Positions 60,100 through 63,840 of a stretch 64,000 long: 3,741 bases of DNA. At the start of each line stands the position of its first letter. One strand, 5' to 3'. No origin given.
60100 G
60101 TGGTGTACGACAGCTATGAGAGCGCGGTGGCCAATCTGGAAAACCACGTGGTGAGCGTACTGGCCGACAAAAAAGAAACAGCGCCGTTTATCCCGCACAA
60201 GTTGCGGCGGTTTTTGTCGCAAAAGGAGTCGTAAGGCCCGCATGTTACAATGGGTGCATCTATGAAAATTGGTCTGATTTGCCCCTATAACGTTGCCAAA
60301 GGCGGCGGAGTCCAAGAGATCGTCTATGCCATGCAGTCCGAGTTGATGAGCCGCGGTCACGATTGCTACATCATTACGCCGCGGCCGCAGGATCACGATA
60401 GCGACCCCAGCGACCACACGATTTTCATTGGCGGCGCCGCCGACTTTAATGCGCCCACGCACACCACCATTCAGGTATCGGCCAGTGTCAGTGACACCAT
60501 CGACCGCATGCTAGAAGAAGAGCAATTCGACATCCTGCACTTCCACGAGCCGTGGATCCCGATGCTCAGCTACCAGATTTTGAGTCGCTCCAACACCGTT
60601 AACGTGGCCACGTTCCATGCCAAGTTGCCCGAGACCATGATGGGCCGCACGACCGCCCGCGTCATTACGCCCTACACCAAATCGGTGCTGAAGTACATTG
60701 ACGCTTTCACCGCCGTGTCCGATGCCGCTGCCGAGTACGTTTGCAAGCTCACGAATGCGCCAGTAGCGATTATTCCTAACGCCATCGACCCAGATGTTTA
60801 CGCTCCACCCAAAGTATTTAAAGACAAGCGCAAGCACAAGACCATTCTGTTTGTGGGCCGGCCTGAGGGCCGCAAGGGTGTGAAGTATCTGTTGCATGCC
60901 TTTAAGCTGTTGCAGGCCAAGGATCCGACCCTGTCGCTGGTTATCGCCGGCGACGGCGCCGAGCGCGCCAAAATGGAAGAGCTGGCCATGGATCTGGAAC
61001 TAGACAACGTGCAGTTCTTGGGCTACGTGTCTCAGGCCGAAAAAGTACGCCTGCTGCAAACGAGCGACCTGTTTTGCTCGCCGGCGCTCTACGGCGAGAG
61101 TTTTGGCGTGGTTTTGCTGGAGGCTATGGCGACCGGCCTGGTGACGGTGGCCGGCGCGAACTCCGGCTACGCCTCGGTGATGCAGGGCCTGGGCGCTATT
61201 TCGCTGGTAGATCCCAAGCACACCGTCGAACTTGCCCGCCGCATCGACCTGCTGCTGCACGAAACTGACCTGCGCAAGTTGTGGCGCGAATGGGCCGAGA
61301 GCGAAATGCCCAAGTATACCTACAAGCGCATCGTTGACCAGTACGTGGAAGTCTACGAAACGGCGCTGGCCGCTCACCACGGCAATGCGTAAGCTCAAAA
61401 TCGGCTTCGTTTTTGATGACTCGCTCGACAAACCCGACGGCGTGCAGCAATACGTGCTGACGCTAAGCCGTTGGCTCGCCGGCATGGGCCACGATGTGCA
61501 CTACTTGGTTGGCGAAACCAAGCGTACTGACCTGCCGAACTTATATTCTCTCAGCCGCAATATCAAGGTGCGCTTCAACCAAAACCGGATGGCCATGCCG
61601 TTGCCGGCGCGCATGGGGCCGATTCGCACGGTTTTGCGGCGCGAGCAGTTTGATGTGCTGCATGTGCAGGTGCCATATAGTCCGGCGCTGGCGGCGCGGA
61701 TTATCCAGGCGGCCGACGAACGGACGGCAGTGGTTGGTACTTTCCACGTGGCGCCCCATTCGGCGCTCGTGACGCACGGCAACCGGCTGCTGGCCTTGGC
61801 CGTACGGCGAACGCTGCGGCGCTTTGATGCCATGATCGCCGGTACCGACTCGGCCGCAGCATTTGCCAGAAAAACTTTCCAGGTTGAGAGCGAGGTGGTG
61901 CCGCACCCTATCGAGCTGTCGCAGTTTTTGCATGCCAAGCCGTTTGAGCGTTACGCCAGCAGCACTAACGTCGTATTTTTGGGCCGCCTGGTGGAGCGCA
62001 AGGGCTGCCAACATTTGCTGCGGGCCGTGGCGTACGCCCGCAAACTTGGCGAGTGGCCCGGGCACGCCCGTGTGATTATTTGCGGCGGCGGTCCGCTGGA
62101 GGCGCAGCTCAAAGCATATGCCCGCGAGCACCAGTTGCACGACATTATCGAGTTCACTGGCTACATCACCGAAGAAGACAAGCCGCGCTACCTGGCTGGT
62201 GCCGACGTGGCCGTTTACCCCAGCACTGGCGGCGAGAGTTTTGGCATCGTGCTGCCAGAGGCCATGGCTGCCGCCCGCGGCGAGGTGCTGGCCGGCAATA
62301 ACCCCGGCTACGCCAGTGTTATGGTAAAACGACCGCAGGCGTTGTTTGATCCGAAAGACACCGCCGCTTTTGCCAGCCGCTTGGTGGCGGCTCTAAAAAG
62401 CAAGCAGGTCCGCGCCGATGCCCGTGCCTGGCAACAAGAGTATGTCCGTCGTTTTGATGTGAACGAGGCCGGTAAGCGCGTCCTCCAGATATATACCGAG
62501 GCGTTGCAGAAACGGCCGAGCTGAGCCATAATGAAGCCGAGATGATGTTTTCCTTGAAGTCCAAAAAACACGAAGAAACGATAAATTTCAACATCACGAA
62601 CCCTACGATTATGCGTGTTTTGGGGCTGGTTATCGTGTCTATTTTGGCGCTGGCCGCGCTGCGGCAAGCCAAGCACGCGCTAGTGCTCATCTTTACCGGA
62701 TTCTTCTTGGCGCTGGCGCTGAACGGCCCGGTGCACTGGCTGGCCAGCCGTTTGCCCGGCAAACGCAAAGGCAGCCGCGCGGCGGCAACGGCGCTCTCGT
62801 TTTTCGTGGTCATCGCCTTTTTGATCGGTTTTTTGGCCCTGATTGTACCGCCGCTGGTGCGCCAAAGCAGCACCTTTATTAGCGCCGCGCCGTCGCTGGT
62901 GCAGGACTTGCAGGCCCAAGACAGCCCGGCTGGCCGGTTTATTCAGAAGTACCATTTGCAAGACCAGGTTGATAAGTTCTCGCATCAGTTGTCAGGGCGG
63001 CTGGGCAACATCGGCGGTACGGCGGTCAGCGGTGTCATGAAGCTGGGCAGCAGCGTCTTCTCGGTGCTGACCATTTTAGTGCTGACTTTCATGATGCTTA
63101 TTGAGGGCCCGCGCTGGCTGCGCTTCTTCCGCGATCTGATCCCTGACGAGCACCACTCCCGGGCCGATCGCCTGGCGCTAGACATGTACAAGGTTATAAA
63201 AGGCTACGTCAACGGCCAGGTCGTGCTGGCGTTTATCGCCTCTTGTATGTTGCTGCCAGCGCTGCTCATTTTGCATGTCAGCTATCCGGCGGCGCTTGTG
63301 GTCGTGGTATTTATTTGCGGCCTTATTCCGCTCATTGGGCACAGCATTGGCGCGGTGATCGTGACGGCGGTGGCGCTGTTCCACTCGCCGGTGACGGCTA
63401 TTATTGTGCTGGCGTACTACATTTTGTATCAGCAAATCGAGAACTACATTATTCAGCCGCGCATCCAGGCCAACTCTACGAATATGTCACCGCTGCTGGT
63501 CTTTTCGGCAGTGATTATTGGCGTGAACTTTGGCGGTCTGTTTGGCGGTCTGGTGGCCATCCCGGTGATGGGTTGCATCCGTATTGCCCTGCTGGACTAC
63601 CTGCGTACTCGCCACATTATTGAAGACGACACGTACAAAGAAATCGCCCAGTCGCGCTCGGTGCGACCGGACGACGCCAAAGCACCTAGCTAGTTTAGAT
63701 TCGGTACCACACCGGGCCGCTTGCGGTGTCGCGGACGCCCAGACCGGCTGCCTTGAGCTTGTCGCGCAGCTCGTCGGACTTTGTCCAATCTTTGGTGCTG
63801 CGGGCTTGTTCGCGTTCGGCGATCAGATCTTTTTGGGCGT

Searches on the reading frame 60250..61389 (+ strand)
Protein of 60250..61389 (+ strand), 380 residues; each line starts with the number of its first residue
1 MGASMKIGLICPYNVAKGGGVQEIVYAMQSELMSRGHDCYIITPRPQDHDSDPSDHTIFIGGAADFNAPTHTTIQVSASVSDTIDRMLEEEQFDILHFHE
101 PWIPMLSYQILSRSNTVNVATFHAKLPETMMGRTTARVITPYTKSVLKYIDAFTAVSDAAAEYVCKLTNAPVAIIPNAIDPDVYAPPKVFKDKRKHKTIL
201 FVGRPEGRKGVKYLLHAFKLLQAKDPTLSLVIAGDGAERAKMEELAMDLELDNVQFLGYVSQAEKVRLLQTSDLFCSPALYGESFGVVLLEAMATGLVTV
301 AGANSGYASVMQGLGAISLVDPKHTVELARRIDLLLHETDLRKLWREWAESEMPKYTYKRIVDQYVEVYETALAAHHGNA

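Call 47: search_protein_families(library=pfam, proteins=[window:60250-61389:+], max_evalue=0.0001)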
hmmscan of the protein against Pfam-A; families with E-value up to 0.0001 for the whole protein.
window:60250-61389:+ (380 aa): 6 families
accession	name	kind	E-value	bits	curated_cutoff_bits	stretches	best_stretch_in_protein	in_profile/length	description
PF00534.26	Glycos_transf_1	-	4.7e-38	130.8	26.4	1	193-349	12-169/172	Glycosyl transferases group 1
PF13692.12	Glyco_trans_1_4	-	4e-28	98.9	27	1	197-337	2-141/142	Glycosyl transferases group 1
PF13439.12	Glyco_transf_4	-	3.8e-22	79.5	28.5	1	19-182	2-169/170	Glycosyltransferase Family 4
PF13579.12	Glyco_trans_4_4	-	7.6e-11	43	29.7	1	19-177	1-157/158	Glycosyl transferase 4-like domain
PF20706.3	GT4-conflict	-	2.9e-08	33.5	26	1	170-312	173-321/385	Family 4 Glycosyltransferase in conflict systems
PF13524.12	Glyco_trans_1_2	-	7.4e-05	23.2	25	0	226-366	13-143/144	Glycosyl transferase-like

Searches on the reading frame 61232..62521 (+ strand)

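Call 47: search_protein_families(library=pfam, proteins=[window:61232-62521:+], max_evalue=0.0001)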
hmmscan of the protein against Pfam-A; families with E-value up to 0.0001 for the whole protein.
window:61232-62521:+ (430 aa): 4 families
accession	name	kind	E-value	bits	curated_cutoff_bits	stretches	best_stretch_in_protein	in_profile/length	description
PF00534.26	Glycos_transf_1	-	2.1e-25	89.7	26.4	1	245-397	16-165/172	Glycosyl transferases group 1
PF13692.12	Glyco_trans_1_4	-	3.4e-24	86.2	27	1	246-389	3-141/142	Glycosyl transferases group 1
PF13439.12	Glyco_transf_4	-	1.7e-19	70.9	28.5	1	69-230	2-169/170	Glycosyltransferase Family 4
PF13579.12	Glyco_trans_4_4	-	1.1e-12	49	29.7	1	70-220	2-149/158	Glycosyl transferase 4-like domain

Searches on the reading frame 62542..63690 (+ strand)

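Call 47: search_protein_families(library=pfam, proteins=[window:62542-63690:+], max_evalue=0.0001)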
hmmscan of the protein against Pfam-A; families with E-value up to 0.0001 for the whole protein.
window:62542-63690:+ (383 aa): 1 family
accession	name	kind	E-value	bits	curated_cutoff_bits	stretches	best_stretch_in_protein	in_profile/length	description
PF01594.21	AI-2E_transport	-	1e-54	186.4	34.3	1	30-353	5-326/327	AI-2E family transporter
